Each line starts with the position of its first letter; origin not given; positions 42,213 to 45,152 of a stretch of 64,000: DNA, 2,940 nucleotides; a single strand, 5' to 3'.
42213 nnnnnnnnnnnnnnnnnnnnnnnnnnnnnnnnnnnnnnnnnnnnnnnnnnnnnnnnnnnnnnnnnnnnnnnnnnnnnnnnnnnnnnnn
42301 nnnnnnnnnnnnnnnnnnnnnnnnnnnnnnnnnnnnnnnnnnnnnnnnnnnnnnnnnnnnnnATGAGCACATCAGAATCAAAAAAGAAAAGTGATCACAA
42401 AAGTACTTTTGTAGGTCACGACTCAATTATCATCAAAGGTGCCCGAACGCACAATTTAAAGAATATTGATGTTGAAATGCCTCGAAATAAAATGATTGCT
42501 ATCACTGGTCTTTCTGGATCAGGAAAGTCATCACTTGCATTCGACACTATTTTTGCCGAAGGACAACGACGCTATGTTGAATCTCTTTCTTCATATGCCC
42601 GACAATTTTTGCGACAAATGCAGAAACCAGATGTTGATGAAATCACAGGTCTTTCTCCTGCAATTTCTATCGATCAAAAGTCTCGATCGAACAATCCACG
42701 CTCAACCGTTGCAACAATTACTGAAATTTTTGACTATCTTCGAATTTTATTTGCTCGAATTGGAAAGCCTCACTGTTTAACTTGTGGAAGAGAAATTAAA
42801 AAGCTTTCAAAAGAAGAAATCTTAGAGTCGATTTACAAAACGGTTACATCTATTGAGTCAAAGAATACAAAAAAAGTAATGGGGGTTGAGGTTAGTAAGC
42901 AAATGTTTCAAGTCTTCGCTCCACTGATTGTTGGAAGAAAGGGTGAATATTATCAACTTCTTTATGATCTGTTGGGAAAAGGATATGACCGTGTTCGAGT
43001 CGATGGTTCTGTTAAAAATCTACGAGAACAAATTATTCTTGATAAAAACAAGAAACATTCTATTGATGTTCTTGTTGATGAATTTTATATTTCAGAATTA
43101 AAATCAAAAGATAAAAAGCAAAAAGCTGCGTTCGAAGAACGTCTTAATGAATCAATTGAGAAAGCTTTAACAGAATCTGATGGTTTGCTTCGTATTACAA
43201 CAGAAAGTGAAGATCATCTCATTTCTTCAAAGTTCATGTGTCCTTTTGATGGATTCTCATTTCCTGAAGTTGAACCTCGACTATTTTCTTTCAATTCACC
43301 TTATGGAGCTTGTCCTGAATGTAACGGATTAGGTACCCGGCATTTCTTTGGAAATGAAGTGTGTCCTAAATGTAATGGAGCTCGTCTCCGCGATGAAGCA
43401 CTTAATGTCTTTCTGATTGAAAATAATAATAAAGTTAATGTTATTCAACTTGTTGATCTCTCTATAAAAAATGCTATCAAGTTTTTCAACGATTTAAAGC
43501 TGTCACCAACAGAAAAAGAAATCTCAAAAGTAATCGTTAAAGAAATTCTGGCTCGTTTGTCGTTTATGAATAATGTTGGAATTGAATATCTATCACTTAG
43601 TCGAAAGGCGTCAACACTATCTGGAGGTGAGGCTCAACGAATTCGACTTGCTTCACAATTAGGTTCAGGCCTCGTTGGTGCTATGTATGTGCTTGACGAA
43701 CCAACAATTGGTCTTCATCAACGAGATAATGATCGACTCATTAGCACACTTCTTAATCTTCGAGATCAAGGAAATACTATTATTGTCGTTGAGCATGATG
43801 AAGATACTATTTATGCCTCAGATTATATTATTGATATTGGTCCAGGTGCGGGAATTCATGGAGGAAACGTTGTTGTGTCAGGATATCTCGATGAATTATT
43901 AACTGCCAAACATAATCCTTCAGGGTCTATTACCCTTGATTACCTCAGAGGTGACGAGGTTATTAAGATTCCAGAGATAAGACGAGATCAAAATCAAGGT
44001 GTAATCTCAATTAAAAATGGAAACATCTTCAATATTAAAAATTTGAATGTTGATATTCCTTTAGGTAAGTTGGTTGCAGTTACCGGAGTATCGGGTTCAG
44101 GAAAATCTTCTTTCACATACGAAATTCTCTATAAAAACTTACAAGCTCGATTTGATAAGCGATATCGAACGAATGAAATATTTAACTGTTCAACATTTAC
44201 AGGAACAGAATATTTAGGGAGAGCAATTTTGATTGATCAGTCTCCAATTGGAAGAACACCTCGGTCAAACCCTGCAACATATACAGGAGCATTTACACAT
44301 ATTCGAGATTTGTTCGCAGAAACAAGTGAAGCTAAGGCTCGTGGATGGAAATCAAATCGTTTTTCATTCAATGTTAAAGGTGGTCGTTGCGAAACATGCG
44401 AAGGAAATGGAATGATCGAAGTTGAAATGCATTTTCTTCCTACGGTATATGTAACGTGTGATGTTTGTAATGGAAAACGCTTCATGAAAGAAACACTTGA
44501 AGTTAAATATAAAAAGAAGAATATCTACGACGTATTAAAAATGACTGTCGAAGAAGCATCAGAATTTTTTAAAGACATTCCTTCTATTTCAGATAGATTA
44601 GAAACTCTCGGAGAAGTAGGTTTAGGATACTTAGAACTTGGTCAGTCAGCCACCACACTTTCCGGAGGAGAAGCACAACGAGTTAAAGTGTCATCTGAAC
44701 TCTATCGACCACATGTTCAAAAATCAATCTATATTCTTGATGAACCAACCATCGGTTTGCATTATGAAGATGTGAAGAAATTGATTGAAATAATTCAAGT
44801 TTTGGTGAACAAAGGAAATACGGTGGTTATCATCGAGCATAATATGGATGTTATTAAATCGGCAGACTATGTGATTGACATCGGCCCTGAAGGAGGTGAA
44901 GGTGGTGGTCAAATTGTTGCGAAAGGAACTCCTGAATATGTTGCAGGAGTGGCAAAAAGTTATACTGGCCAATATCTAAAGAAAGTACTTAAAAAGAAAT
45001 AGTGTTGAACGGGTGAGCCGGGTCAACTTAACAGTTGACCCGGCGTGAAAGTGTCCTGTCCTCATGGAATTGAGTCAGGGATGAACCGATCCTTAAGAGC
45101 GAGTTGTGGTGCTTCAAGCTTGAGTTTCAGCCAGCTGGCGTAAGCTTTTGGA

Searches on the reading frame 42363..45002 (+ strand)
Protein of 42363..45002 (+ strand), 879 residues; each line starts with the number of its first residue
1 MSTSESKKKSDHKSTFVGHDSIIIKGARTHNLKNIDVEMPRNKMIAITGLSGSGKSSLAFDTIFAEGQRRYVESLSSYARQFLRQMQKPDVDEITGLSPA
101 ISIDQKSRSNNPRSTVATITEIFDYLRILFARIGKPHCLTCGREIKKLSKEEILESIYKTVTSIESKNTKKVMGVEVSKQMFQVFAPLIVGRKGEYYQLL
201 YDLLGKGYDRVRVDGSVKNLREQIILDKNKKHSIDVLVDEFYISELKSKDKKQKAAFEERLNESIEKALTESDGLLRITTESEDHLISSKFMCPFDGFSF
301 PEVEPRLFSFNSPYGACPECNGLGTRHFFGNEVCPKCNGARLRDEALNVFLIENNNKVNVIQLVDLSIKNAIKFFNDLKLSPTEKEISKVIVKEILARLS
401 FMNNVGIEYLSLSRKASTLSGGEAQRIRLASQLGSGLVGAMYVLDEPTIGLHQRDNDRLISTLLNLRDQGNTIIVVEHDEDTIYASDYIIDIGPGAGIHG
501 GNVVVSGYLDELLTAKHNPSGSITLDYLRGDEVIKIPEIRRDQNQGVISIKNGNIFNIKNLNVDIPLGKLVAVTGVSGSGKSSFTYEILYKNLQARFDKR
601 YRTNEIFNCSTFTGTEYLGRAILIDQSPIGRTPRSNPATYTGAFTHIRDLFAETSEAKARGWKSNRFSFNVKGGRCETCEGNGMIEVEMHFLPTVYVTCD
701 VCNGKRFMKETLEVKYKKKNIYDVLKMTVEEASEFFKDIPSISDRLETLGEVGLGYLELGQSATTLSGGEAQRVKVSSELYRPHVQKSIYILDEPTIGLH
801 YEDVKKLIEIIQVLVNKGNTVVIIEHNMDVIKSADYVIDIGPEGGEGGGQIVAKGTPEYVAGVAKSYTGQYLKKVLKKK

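Call 19: find_encoding_contigs(protein=window:42363-45002:+, flank=10000, max_places=3)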
Protein window:42363-45002:+ (879 aa): no gene with exactly this product is on record in the collection.
